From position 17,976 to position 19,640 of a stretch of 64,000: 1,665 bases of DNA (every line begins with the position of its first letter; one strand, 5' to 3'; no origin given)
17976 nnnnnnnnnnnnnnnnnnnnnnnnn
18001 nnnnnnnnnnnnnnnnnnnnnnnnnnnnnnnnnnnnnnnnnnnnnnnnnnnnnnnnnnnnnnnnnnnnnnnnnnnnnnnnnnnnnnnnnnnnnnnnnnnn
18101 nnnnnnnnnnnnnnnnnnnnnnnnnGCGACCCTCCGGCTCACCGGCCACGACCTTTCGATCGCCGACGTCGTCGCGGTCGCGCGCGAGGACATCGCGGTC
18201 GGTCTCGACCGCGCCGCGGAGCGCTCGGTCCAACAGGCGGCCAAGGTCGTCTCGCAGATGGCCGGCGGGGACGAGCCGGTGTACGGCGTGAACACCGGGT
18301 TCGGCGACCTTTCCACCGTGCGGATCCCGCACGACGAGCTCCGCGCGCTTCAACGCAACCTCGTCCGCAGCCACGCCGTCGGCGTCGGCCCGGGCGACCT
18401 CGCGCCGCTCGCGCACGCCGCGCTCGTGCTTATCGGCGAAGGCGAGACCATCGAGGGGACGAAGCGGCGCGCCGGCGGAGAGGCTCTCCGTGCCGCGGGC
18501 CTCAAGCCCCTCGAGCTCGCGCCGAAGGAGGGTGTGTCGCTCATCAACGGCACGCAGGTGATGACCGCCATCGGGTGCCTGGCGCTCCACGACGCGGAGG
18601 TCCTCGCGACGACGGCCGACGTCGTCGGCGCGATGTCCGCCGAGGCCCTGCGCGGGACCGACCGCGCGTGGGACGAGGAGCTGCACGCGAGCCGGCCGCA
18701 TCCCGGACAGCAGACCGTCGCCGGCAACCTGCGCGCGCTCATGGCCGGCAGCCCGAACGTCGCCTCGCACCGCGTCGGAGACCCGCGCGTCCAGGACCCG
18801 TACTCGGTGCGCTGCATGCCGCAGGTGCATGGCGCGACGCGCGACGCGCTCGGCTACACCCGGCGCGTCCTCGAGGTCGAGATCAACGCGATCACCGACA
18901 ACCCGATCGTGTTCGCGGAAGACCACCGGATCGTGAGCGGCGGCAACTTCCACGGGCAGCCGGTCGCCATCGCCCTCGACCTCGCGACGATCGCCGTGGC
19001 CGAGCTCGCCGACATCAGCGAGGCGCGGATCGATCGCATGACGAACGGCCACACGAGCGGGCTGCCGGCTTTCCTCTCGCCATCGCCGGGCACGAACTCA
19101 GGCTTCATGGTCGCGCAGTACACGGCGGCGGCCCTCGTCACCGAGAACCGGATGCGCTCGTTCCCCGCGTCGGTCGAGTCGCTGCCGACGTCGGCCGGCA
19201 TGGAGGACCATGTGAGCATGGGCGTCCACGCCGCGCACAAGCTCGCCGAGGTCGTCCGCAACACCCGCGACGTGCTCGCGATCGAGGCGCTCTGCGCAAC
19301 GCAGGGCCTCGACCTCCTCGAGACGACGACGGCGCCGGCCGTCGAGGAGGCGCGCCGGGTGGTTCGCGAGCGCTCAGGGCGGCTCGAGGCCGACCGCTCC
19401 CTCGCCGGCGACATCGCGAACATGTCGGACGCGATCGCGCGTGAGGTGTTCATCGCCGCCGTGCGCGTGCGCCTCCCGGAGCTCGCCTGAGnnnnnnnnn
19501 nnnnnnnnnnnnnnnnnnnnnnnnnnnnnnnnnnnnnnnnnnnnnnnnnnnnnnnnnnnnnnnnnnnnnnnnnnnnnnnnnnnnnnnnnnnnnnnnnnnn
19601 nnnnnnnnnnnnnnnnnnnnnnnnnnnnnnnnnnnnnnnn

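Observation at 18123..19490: hutH-like gene missing the MIO (Ala-Ser-Gly) segment and lacking a canonical start; the hut pathway is fragmented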

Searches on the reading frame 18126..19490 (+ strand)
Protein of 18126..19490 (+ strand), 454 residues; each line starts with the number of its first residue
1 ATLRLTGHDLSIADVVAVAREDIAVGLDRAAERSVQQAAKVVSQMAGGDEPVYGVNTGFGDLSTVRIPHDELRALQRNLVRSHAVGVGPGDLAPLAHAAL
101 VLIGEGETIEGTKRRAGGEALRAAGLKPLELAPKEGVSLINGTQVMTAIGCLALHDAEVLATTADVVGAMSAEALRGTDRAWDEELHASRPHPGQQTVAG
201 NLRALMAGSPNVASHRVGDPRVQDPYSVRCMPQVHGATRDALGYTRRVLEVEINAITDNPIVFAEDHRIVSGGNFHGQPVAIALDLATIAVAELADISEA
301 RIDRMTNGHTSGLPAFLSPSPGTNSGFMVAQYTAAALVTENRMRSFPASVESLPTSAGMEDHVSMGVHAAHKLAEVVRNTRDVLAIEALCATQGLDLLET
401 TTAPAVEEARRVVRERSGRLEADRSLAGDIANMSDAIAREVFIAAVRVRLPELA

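Call 4: search_protein_families(library=pfam, proteins=[window:18126-19490:+], max_evalue=0.01)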
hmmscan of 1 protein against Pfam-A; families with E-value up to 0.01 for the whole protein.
window:18126-19490:+ (454 aa): 1 family
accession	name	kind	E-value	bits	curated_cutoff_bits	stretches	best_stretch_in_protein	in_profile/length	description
PF00221.24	Lyase_aromatic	-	3.1e-157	524.4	27.3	2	87-415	131-466/466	Aromatic amino acid lyase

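Call 5: search_solved_structures(query=window:18126-19487:+, show_alignments=2)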
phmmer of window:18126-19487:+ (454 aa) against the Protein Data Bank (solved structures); distinct sequences matched with E-value up to 0.001: 39.
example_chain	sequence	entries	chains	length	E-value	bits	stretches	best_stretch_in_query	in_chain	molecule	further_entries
1gkm_B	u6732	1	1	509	2.5e-99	336.5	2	85-439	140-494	Histidine ammonia-lyase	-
1gkj_A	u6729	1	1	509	8.8e-99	334.8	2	85-439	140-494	HISTIDINE AMMONIA-LYASE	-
1b8f_A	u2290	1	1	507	1.4e-98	334.1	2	87-439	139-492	Histidine ammonia-lyase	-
6v6h_A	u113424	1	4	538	2.3e-98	333.4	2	88-452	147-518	Histidine ammonia-lyase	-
7tqr_A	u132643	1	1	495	3.3e-98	332.9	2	86-446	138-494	Probable histidine ammonia-lyase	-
1gk3_A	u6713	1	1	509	3.9e-98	332.6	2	85-439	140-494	HISTIDINE AMMONIA-LYASE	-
1eb4_A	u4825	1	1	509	5.9e-98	332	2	85-439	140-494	HISTIDINE AMMONIA-LYASE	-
1gk2_A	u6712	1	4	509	7.5e-98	331.7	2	85-439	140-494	HISTIDINE AMMONIA-LYASE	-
2qve_A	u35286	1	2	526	3.2e-77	263.8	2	88-446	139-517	Tyrosine Aminomutase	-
2rjr_A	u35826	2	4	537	3.6e-77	263.6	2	88-446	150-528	Tyrosine aminomutase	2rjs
2ohy_A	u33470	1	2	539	3.6e-77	263.6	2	88-446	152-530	Tyrosine aminomutase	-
3kdz_A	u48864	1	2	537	1.2e-76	261.9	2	88-446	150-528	Histidine ammonia-lyase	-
3kdy_A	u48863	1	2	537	1.5e-76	261.6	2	88-446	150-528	Histidine ammonia-lyase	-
2o78_A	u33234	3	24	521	1.5e-66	228.6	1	89-435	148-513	Putative histidine ammonia-lyase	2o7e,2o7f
2o6y_A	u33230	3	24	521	1.7e-66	228.4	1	89-435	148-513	Putative histidine ammonia-lyase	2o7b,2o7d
6s7j_A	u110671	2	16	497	1.1e-50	176.4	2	86-438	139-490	Uncharacterized protein | ergothionase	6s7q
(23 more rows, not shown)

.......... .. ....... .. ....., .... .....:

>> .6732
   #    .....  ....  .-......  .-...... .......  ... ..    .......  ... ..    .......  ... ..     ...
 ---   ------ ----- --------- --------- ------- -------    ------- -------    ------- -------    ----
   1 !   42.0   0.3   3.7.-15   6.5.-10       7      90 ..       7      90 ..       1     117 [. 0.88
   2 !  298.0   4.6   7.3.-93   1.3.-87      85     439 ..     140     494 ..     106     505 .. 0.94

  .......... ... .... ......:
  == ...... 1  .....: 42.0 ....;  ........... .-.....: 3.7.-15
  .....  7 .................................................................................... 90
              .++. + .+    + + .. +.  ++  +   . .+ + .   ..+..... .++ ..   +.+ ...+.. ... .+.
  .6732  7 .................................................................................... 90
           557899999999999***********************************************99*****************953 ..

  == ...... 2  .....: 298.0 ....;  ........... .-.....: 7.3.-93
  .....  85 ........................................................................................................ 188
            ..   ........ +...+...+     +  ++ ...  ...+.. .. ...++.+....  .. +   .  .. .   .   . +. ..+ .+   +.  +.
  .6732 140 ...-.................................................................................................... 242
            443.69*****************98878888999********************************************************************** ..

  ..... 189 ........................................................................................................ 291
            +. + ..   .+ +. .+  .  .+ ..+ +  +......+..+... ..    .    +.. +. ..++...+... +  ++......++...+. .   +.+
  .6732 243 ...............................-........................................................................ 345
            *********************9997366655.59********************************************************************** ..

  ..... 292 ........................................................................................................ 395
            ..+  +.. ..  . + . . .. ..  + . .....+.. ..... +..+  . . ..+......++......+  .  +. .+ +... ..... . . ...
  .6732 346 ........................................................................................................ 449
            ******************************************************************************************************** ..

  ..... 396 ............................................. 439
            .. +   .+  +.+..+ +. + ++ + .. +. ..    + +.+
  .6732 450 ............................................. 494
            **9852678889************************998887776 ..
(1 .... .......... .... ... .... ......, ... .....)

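Call 6: find_homologous_proteins(query=window:18126-19487:+, max_evalue=1e-20)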
Query window:18126-19487:+ (454 aa): 8000 proteins with E <= 1e-20 among 8000 candidates; the best 120 are listed.
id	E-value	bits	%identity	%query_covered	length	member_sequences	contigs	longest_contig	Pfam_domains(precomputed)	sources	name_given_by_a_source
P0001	1.1e-252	857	86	90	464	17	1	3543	PF00221.25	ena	-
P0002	2.7e-247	839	76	100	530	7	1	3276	PF00221.25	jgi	jgi:histidine ammonia-lyase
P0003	1.2e-244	830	75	100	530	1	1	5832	PF00221.25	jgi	jgi:histidine ammonia-lyase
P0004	8.2e-244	827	76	100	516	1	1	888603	PF00221.25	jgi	jgi:histidine ammonia-lyase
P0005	8.2e-244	827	76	100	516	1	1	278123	PF00221.25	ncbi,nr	ncbi:MAG TPA: histidine ammonia-lyase [Candidatus Limnocylindria bacterium]|nr:histidine ammonia-lya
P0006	1.3e-241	820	74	100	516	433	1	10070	PF00221.25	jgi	jgi:histidine ammonia-lyase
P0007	5.3e-241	818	74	100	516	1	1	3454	PF00221.25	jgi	jgi:histidine ammonia-lyase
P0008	1.7e-240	816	75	100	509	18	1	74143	PF00221.25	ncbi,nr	ncbi:MAG: histidine ammonia-lyase [Chloroflexi bacterium]|nr:MAG: histidine ammonia-lyase [Chlorofle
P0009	1.9e-237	806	74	100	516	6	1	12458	PF00221.25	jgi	jgi:histidine ammonia-lyase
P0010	6.1e-237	805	77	96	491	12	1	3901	PF00221.25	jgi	-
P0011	1.7e-236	803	74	97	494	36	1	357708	PF00221.25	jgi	jgi:histidine ammonia-lyase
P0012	1.0e-233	794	74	100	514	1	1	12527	PF00221.25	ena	-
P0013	1.1e-233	794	74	100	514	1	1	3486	PF00221.25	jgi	jgi:histidine ammonia-lyase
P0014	2.6e-233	793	76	95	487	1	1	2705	PF00221.25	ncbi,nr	ncbi:MAG TPA: histidine ammonia-lyase, partial [Candidatus Limnocylindria bacterium]|nr:histidine am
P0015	1.4e-232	790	75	97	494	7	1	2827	PF00221.25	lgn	-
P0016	1.7e-231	787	74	96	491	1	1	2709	PF00221.25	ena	-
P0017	7.0e-231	785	75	97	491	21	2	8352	PF00221.25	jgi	-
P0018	1.9e-230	783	74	95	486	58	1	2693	PF00221.25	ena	-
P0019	3.9e-229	779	75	96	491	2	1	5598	PF00221.25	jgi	jgi:histidine ammonia-lyase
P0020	6.0e-229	778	72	97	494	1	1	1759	PF00221.25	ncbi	-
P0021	5.0e-228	775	71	100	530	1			PF00221.25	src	-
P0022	5.3e-228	775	73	95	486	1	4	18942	PF00221.25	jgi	-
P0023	6.0e-228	775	73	95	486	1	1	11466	PF00221.25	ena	-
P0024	7.0e-228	775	73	95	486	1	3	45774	PF00221.25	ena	-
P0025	7.9e-228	775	74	94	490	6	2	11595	PF00221.25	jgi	jgi:histidine ammonia-lyase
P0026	1.1e-227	774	73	95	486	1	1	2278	PF00221.25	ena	-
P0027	6.7e-227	772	73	95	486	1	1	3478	PF00221.25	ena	-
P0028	8.9e-227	771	71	100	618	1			PF00221.25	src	-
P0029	1.4e-226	771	73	100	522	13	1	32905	PF00221.25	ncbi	-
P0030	1.2e-224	764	71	98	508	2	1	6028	PF00221.25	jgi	-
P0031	5.4e-224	762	73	94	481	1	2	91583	PF00221.25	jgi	jgi:histidine ammonia-lyase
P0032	2.5e-222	757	74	92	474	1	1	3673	PF00221.25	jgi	jgi:histidine ammonia-lyase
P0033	1.1e-221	754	73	96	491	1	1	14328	PF00221.25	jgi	jgi:histidine ammonia-lyase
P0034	1.4e-221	754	70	100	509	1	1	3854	PF00221.25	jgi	jgi:histidine ammonia-lyase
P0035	1.4e-221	754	71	100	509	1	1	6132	PF00221.25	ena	-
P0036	1.5e-221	754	69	100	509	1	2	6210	PF00221.25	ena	-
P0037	1.5e-221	754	70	100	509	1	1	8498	PF00221.25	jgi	-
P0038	9.0e-221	751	72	100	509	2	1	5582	PF00221.25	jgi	jgi:histidine ammonia-lyase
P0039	9.4e-221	751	73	94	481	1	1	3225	PF00221.25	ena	-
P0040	1.6e-220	751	71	100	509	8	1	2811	PF00221.25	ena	-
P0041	3.0e-220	750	69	100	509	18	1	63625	PF00221.25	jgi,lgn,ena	-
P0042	3.5e-220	750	70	100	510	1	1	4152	PF00221.25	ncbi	-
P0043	5.0e-220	749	69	100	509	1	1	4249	PF00221.25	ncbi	-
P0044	2.4e-219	747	71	100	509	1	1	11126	PF00221.25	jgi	jgi:histidine ammonia-lyase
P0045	6.2e-219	745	69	100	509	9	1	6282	PF00221.25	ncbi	-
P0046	1.0e-218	745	70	100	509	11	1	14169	PF00221.25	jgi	jgi:histidine ammonia-lyase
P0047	1.6e-218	744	71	100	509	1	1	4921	PF00221.25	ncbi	-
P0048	1.9e-218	744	69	100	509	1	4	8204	PF00221.25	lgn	-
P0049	5.1e-218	742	71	100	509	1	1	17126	PF00221.25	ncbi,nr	ncbi:MAG: histidine ammonia-lyase [Chloroflexi bacterium 13_1_40CM_4_68_4]|nr:MAG: histidine ammonia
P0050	5.1e-218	742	71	100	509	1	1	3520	PF00221.25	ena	-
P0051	7.6e-218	742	70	100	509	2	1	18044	PF00221.25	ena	-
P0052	1.3e-217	741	71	100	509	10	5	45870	PF00221.25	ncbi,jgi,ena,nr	ncbi:MAG: histidine ammonia-lyase [Chloroflexi bacterium]|nr:MAG: histidine ammonia-lyase [Chlorofle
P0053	2.7e-217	740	69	100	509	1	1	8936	PF00221.25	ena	-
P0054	4.6e-217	739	69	100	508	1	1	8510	PF00221.25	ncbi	-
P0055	6.9e-217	739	70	100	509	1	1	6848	PF00221.25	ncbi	-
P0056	7.1e-217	739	70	100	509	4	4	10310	PF00221.25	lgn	-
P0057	7.4e-217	739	70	100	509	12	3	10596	PF00221.25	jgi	jgi:histidine ammonia-lyase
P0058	7.5e-217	739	70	100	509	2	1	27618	PF00221.25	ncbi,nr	ncbi:MAG TPA: histidine ammonia-lyase [Candidatus Limnocylindria bacterium]|nr:histidine ammonia-lya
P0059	1.2e-216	738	69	100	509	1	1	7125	PF00221.25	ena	-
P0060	1.4e-216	738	71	100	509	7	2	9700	PF00221.25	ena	-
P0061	1.6e-216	737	70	100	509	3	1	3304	PF00221.25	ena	-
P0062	1.8e-216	737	70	99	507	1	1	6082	PF00221.25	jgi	jgi:histidine ammonia-lyase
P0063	2.0e-216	737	69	100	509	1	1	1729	PF00221.25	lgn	-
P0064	3.1e-216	737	69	100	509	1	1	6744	PF00221.25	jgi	jgi:histidine ammonia-lyase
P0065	3.9e-216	736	70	100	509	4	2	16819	PF00221.25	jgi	jgi:histidine ammonia-lyase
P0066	7.9e-216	735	69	100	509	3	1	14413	PF00221.25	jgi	jgi:histidine ammonia-lyase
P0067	1.1e-215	735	70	100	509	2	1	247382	PF00221.25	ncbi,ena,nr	ncbi:MAG TPA: histidine ammonia-lyase [Candidatus Limnocylindria bacterium]|nr:histidine ammonia-lya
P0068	2.0e-215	734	75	90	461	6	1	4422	PF00221.25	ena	-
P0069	3.7e-215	733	70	100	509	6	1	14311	PF00221.25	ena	-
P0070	3.8e-215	733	70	100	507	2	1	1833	PF00221.25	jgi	jgi:histidine ammonia-lyase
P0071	4.4e-215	733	69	100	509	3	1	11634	PF00221.25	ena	-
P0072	4.6e-215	733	70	100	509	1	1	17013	PF00221.25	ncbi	-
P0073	5.0e-215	733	70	100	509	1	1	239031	PF00221.25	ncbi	-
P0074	5.0e-215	733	69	100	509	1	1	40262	PF00221.25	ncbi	ncbi:MAG TPA: histidine ammonia-lyase [Candidatus Limnocylindria bacterium]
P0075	5.5e-215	732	71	95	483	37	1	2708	PF00221.25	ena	-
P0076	8.6e-215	732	69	100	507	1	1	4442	PF00221.25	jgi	jgi:histidine ammonia-lyase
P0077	1.4e-214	731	69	100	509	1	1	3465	PF00221.25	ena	-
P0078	1.6e-214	731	70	100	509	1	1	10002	PF00221.25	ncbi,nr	ncbi:MAG TPA: histidine ammonia-lyase [Candidatus Acidoferrales bacterium]|nr:histidine ammonia-lyas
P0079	2.3e-214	730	68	100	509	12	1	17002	PF00221.25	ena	-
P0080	3.8e-214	730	69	100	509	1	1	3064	PF00221.25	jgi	jgi:histidine ammonia-lyase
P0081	6.1e-214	729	70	100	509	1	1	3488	PF00221.25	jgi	-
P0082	6.2e-214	729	69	100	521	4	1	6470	PF00221.25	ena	-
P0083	3.2e-213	727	69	100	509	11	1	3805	PF00221.25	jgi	jgi:histidine ammonia-lyase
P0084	4.5e-213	726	69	100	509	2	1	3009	PF00221.25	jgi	jgi:histidine ammonia-lyase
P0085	6.4e-213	726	69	100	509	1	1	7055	PF00221.25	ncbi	ncbi:MAG: histidine ammonia-lyase [Candidatus Limnocylindria bacterium]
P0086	2.4e-212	724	69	100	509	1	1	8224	PF00221.25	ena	-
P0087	3.2e-212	723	71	99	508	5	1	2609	PF00221.25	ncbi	-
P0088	3.9e-212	723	69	100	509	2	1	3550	PF00221.25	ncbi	-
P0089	2.0e-211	721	71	94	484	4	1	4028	PF00221.25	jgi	jgi:histidine ammonia-lyase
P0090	4.8e-211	719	74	94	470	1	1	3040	PF00221.25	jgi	jgi:histidine ammonia-lyase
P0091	1.3e-210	718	68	100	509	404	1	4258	PF00221.25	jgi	-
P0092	1.5e-210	718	67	100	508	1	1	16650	PF00221.25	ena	-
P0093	3.3e-210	717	65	100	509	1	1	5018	PF00221.25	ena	-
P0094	6.3e-210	716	70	95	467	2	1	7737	PF00221.25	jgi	-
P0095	1.3e-209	715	69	97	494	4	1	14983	PF00221.25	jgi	jgi:histidine ammonia-lyase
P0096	1.7e-209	714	69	100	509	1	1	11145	PF00221.25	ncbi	ncbi:MAG: histidine ammonia-lyase [Candidatus Limnocylindria bacterium]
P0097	2.1e-209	714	70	98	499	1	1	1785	PF00221.25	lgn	-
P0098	1.4e-208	711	68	100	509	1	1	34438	PF00221.25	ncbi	-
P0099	2.2e-208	711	68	100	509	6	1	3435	PF00221.25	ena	-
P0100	2.4e-208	711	71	93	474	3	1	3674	PF00221.25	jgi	jgi:histidine ammonia-lyase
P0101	4.7e-208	710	65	100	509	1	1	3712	PF00221.25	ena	-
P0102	6.6e-207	706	67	100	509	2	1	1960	PF00221.25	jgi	-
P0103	7.6e-207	706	67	100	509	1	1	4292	PF00221.25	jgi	-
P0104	1.4e-206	705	68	98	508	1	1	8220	PF00221.25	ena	-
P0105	1.5e-206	705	67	100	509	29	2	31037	PF00221.25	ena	-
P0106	2.7e-206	704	67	100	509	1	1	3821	PF00221.25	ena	-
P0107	3.1e-206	704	66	100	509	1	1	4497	PF00221.25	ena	-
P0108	5.6e-206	703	68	98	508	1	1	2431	PF00221.25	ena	-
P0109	6.2e-206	703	68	93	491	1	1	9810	PF00221.25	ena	-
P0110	8.1e-206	702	68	98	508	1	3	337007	PF00221.25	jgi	-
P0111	8.1e-206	702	68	98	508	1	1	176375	PF00221.25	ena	-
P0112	1.2e-205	702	71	87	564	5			PF00221.25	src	-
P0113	1.3e-205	702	68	97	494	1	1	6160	PF00221.25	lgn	-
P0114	1.4e-205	701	68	100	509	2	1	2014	PF00221.25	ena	-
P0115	1.7e-205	701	67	98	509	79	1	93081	PF00221.25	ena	-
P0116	1.9e-205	701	68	98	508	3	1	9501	PF00221.25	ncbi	-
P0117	2.7e-205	700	67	98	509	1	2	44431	PF00221.25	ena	-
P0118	4.8e-205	700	66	100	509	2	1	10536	PF00221.25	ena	-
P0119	8.7e-205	699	65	100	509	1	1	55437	PF00221.25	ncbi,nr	ncbi:MAG: histidine ammonia-lyase [Chloroflexi bacterium]|nr:histidine ammonia-lyase [Chloroflexota 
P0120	2.2e-204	697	68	100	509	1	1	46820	PF00221.25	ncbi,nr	ncbi:MAG TPA: histidine ammonia-lyase [Candidatus Limnocylindria bacterium]|nr:histidine ammonia-lya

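Call 9: find_encoding_contigs(protein=P0001, flank=5000, max_places=10)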
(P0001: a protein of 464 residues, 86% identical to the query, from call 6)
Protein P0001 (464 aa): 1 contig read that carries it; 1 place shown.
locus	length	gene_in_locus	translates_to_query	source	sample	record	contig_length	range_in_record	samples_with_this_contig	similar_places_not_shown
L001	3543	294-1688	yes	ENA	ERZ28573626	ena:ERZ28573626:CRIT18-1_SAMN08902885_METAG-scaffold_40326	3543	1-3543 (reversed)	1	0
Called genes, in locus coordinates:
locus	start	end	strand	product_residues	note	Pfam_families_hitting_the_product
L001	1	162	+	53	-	?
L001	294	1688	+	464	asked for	PF00221:Lyase_aromatic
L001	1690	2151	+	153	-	PF00111:Fer2, PF01799:Fer2_2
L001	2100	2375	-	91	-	-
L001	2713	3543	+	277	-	?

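Call 10: find_encoding_contigs(protein=window:18258-19487:+, flank=10000, max_places=10)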
Protein window:18258-19487:+ (410 aa): no gene with exactly this product is on record in the collection.

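Call 17: find_related_loci(query=window:18126-19487:+, collection=genome_contigs, flank=10000)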
Query window:18126-19487:+ (454 aa) in genome_contigs; peptide patterns used: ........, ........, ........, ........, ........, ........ (x = any residue, [..] = any of these).
600 stretches matched a pattern (row limit reached: there are more); 595 encode a relative of the query (tblastn E <= 1e-3); the best 80 are kept; 80 distinct loci.
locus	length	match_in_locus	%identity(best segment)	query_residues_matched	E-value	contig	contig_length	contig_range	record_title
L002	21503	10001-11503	66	1-447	0e+0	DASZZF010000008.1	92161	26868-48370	MAG TPA_asm: Candidatus Limnocylindria bacterium isolate SMAG_U6229 k141_297446, whole genome shotgun sequence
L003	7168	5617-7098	49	3-441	1e-134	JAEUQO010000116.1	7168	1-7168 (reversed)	MAG: Acidobacteria bacterium isolate new MAG-253 k141_25249, whole genome shotgun sequence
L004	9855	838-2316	49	1-437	7e-129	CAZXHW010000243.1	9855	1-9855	MAG TPA_asm: uncultured Heliomicrobium sp. isolate binchicken_co199_63 genome assembly, contig: NODE_4864_length_9855_co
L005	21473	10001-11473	48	2-438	2e-128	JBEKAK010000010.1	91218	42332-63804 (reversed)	MAG: Terriglobia bacterium isolate SPRUCE 110 SPRUCE_110_10, whole genome shotgun sequence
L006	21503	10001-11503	49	7-446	6e-128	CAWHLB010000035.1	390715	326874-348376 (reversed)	MAG: uncultured delta proteobacterium isolate MFD02416.bin.2.203 genome assembly, contig: contig_81400, whole genome sho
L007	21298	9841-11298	49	1-430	2e-127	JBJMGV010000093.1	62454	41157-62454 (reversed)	MAG: Blastocatellia bacterium isolate H3_16_all_fractions_metab_conc_90_60_0 k255_6239369, whole genome shotgun sequence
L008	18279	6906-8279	51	47-447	1e-127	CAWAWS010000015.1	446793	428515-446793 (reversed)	MAG: uncultured delta proteobacterium isolate MFD04540.bin.2.104 genome assembly, contig: contig_23266, whole genome sho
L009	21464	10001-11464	49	5-438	1e-127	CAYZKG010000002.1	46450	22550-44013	MAG TPA_asm: uncultured Nitrospira sp. isolate binchicken_co21_433 genome assembly, contig: NODE_204_length_46450_cov_7.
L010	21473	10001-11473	48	3-437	9e-128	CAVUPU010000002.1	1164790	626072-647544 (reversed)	MAG: uncultured Acidobacteriota bacterium isolate MFD06229.bin.2.137 genome assembly, contig: contig_12578, whole genome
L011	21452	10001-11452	48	3-430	1e-126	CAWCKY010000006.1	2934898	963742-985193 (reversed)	MAG: uncultured Acidobacteriota bacterium isolate MFD03602.bin.2.40 genome assembly, contig: contig_5274, whole genome s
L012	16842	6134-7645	47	2-451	2e-126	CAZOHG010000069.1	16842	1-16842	MAG TPA_asm: uncultured Deferribacteres bacterium isolate SRP163575_co3_314 genome assembly, contig: NODE_3618_length_16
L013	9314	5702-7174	47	2-440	3e-126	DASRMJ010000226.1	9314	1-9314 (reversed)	MAG TPA_asm: Thermoleophilia bacterium isolate SMAG_U10212 k141_162524, whole genome shotgun sequence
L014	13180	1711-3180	51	3-437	6e-126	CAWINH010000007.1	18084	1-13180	MAG: uncultured Chloroflexia bacterium isolate MFD04944.bin.1.213 genome assembly, contig: contig_44329, whole genome sh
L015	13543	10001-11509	43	5-453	4e-126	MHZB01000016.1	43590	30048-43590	MAG: Planctomycetes bacterium RIFCSPLOWO2_12_FULL_50_35 rifcsplowo2_12_scaffold_1487, whole genome shotgun sequence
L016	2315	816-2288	47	3-437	3e-133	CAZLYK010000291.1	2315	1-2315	MAG TPA_asm: uncultured Heliobacteriaceae bacterium isolate SRP173033_co3_4 genome assembly, contig: NODE_88690_length_2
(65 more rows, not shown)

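Call 18: find_encoding_contigs(protein=P0005, flank=10000, max_places=2)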
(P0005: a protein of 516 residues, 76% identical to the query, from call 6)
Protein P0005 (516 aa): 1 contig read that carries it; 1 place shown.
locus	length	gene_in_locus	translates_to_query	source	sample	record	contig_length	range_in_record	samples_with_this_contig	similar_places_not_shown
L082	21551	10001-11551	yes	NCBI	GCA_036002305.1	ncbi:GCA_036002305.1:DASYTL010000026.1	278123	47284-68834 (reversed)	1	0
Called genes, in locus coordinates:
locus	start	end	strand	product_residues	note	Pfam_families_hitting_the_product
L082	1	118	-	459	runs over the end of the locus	PF00581:Rhodanese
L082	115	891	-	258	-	PF01988:VIT1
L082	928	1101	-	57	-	-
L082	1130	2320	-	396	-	PF03137:OATP (faint), PF07690:MFS_1, PF13347:MFS_2 (weak), PF07690:MFS_1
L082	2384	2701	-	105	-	PF00581:Rhodanese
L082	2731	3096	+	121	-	PF01258:zf-dskA_traR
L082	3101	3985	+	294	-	PF21863:HTH_67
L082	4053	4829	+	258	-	PF00072:Response_reg, PF00486:Trans_reg_C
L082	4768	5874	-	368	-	PF00793:DAHP_synth_1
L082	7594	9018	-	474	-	PF00501:AMP-binding (weak), PF14535:AMP-binding_C_2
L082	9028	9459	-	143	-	PF02310:B12-binding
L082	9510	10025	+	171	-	PF25087:GMPPB_C (faint), PF25084:LbH_EIF2B, PF00132:Hexapep, PF14602:Hexapep_2 (weak)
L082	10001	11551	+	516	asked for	PF00221:Lyase_aromatic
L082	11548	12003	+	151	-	PF00111:Fer2, PF01799:Fer2_2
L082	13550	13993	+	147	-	PF20256:MoCoBD_2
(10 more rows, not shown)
